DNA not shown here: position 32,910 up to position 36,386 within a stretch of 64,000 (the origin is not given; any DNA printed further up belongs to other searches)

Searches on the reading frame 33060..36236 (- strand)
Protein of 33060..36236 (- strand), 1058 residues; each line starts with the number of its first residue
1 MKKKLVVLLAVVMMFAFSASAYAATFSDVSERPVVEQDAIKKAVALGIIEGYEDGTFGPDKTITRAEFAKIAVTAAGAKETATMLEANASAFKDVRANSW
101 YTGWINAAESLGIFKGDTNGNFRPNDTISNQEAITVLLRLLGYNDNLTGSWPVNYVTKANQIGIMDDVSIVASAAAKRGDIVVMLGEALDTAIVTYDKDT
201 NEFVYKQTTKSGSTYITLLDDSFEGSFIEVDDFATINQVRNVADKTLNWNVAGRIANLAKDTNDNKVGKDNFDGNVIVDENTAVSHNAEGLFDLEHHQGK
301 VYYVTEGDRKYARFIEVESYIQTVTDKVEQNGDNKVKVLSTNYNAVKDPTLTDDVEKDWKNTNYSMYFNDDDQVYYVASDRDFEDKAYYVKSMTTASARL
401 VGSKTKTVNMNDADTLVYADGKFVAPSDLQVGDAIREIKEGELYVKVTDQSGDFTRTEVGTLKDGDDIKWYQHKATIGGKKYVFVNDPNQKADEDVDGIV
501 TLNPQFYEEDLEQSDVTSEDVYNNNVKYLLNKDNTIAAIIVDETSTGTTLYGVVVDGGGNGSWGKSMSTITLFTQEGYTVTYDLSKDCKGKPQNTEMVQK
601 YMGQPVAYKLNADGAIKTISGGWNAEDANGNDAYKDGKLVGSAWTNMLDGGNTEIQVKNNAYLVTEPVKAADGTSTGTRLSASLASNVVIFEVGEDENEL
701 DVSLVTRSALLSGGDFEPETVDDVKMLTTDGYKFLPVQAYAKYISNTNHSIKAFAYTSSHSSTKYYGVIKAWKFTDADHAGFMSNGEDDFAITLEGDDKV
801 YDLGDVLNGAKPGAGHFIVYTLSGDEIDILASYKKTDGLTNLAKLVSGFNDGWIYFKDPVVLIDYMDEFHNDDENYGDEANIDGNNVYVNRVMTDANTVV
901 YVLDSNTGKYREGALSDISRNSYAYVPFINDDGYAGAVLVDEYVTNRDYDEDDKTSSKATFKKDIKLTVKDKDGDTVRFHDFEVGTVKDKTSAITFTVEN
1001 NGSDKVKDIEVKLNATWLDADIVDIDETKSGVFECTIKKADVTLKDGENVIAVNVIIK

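Call 8: find_encoding_contigs(protein=window:33060-36236:-, flank=6000, max_places=6)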
Protein window:33060-36236:- (1058 aa): 2 contigs read that carry it; 1 place shown.
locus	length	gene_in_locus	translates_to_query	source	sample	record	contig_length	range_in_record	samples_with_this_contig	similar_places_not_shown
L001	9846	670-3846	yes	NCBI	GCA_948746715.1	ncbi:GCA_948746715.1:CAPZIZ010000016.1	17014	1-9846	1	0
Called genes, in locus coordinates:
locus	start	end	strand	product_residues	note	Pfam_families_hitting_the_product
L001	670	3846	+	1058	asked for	PF00395:SLH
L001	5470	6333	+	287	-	PF14132:DUF4299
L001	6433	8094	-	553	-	PF00749:tRNA-synt_1c, PF03950:tRNA-synt_1c_C, PF20974:tRNA-synt_1c_C2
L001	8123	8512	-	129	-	PF01325:Fe_dep_repress, PF13545:HTH_Crp_2 (faint), PF02742:Fe_dep_repr_C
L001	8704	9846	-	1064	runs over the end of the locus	PF13555:AAA_29 (weak), PF13558:SbcC_Walker_B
